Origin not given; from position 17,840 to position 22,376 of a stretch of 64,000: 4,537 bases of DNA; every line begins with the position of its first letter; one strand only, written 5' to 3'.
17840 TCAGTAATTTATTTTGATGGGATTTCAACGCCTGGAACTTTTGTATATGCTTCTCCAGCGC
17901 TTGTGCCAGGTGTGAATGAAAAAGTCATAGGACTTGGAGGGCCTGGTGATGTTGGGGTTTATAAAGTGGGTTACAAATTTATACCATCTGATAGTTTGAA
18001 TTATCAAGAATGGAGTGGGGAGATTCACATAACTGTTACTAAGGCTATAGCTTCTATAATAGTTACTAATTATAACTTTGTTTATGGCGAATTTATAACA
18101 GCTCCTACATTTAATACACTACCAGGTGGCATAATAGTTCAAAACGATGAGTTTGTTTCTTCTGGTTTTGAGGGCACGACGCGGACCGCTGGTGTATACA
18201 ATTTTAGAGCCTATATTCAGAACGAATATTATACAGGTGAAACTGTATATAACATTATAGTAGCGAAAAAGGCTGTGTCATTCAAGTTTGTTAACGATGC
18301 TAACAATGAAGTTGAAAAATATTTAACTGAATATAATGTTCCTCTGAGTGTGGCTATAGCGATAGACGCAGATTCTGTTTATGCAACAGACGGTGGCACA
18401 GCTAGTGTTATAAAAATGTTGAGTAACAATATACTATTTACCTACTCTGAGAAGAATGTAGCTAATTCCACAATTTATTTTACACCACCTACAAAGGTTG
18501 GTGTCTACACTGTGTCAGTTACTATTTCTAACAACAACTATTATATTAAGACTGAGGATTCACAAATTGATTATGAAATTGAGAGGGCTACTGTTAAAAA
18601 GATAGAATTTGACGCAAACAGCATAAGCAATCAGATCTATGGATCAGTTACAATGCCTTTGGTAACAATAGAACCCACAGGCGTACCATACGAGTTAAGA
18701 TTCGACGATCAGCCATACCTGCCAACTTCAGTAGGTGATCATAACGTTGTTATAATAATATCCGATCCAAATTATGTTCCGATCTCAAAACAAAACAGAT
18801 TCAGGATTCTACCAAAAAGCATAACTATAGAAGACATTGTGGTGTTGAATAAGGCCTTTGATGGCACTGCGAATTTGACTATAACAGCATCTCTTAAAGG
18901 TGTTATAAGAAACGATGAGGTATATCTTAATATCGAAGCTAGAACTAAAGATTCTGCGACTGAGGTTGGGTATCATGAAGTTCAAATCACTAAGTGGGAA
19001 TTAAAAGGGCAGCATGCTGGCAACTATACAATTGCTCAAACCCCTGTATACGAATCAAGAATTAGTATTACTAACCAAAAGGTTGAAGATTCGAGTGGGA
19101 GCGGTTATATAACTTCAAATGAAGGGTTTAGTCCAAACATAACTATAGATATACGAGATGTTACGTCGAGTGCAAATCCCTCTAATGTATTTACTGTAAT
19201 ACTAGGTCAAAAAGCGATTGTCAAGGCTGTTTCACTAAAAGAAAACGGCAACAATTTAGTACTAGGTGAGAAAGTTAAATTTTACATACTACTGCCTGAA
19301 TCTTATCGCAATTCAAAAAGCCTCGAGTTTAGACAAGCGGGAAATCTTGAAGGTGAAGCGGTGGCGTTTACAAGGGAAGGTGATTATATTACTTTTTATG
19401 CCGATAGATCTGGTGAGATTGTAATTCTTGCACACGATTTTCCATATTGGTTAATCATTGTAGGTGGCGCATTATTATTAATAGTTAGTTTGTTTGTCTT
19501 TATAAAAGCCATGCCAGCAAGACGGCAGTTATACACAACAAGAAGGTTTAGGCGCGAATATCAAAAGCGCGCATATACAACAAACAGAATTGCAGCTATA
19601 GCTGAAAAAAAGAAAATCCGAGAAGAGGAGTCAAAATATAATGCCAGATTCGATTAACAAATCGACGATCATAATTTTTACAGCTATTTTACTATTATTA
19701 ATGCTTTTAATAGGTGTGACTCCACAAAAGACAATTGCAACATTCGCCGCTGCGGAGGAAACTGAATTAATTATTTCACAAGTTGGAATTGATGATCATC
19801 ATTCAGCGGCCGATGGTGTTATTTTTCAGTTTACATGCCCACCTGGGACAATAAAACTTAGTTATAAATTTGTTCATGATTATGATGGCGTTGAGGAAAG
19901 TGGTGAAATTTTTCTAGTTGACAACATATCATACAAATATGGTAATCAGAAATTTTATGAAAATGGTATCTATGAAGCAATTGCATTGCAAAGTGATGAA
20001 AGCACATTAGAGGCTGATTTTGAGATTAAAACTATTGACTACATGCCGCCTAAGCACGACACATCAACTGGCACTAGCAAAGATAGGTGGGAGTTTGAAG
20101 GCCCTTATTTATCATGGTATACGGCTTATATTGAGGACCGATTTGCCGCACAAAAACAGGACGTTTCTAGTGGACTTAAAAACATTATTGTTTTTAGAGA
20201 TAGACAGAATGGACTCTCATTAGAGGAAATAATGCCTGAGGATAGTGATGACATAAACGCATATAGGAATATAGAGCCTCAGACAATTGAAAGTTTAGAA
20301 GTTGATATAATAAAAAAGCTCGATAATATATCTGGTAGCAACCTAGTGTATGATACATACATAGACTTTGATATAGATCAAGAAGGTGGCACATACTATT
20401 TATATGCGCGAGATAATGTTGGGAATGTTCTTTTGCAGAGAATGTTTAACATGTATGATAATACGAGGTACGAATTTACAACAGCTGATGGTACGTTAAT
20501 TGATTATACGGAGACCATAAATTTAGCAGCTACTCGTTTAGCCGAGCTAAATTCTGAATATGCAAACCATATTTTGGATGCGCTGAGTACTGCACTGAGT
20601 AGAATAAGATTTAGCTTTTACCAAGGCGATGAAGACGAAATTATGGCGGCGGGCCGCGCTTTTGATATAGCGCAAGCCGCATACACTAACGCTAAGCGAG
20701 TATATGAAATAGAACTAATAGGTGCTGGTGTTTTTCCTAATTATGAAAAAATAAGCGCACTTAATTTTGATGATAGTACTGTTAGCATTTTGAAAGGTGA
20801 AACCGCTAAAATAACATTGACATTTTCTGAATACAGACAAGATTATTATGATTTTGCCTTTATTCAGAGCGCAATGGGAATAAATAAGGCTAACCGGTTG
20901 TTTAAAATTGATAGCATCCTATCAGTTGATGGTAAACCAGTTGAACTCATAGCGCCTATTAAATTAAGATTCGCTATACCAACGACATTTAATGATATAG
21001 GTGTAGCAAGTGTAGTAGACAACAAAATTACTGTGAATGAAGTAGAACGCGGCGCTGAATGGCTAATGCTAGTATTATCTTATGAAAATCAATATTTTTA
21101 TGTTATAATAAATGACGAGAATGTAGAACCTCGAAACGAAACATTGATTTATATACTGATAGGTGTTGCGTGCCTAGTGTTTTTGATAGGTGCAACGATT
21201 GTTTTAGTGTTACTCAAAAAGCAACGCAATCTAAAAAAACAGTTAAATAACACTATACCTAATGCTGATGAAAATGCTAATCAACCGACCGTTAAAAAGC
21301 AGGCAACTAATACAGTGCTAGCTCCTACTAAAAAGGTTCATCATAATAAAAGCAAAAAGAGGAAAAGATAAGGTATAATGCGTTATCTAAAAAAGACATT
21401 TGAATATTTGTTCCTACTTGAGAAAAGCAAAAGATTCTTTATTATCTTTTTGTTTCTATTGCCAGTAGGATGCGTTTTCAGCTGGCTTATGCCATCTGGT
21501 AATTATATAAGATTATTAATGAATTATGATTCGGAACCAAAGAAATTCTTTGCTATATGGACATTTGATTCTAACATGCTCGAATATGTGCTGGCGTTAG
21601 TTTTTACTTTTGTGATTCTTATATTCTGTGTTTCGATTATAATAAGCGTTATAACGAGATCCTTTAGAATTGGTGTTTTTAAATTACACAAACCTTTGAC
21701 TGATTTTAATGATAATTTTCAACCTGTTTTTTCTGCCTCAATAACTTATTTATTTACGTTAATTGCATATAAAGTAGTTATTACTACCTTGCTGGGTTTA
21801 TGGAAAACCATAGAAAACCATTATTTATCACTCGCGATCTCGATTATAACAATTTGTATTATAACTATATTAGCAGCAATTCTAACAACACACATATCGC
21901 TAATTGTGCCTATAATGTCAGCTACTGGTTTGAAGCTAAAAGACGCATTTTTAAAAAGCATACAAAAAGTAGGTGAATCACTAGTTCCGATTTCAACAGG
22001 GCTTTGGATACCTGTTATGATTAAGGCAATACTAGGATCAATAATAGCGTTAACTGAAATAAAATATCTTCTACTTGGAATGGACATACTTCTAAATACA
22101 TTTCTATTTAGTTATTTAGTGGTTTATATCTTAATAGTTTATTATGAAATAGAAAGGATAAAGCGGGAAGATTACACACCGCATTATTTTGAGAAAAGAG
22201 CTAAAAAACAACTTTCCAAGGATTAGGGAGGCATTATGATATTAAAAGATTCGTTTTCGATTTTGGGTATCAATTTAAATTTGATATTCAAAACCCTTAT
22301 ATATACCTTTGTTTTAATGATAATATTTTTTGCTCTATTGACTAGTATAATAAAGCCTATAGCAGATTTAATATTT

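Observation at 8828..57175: Giant-adhesin island: three genes of 10.6, 14.2 and 12.4 kb make up 58% of the window with no recognisable secretion or anchoring machinery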

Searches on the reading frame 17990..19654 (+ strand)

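Call 82: search_protein_families(library=pfam, proteins=[window:17990-19654:+], max_evalue=0.1)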
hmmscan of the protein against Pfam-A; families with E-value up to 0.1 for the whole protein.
window:17990-19654:+ (555 aa): 2 families
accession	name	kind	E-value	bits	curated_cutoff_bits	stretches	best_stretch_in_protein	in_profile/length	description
PF18887.5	MBG_3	-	2.3e-09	37.7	25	2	213-263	9-59/72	MBG domain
PF18657.6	YDG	-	1.1e-08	35.6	25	1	275-351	2-83/85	YDG domain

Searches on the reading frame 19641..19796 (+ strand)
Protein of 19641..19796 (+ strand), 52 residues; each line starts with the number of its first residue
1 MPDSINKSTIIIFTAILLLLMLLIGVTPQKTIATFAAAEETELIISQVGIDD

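Call 48: search_protein_families(library=ncbifam, proteins=[window:19641-19796:+], max_evalue=10)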
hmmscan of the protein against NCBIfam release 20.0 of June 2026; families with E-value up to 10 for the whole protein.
seq(52 aa): 0 families

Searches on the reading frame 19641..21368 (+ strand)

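Call 5: search_protein_families(library=pfam, proteins=[window:19641-21368:+], max_evalue=0.01)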
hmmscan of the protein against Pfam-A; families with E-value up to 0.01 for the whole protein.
window:19641-21368:+ (576 aa): 0 families

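Call 10: search_protein_families(library=ncbifam, proteins=[window:19641-21368:+], max_evalue=0.1)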
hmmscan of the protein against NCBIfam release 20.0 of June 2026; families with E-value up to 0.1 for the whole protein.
window:19641-21368:+ (576 aa): 2 families
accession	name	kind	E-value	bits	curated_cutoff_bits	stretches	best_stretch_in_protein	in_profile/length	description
NF006283.1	PRK08455.1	equivalog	0.0042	16.7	187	1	497-555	14-72/182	flagellar basal body-associated protein FliL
TIGR00815.1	sulP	subfamily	0.029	12.8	380.45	1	470-559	177-262/565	sulfate permease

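Call 111: search_protein_families(library=phrogs, proteins=[window:19641-21368:+], max_evalue=0.01)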
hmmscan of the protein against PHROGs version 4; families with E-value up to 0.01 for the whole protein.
window:19641-21368:+ (576 aa): 0 families

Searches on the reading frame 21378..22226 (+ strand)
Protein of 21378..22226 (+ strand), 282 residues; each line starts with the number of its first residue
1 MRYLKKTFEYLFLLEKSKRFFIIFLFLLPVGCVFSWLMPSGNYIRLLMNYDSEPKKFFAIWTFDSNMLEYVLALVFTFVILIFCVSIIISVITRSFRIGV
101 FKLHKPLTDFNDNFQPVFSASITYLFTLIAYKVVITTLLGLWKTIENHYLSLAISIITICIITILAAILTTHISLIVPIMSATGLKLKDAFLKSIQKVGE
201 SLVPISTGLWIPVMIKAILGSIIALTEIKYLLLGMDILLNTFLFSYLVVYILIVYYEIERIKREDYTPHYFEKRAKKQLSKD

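Call 5: search_protein_families(library=pfam, proteins=[window:21378-22223:+], max_evalue=0.01)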
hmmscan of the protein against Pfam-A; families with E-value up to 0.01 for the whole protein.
window:21378-22223:+ (282 aa): 0 families

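Call 9: find_encoding_contigs(protein=window:21378-22226:+, flank=10000, max_places=6)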
Protein window:21378-22226:+ (282 aa): 1 contig read that carries it; 1 place shown.
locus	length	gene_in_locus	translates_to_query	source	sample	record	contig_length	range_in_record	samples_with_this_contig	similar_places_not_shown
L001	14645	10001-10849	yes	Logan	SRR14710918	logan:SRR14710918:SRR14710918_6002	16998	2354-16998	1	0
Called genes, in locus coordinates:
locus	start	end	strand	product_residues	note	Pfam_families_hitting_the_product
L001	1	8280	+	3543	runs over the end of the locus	?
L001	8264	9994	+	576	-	-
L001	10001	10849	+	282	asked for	-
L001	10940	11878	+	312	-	-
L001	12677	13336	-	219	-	PF02734:Dak2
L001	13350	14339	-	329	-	PF02733:Dak1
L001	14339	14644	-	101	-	?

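Call 10: search_protein_families(library=ncbifam, proteins=[window:21378-22223:+], max_evalue=0.1)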
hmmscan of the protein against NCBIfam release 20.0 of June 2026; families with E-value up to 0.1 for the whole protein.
window:21378-22223:+ (282 aa): 0 families

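Call 110: search_protein_families(library=pfam, alignment_id=A7, max_evalue=5)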
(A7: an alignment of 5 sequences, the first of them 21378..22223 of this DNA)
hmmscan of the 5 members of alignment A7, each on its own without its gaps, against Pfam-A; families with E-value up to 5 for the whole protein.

A. member 1, window:21378-22223:+ (282 aa): 0 families

B. families by the number of members that match (of 5 scanned): 2 families
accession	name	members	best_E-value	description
PF11808.13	PhoR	1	1.9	Phosphate regulon sensor protein PhoR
PF06127.16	Mpo1-like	1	4.3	2-hydroxy-palmitic acid dioxygenase Mpo1-like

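Call 111: search_protein_families(library=phrogs, proteins=[window:21378-22223:+], max_evalue=0.01)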
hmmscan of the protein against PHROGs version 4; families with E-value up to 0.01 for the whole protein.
window:21378-22223:+ (282 aa): 0 families
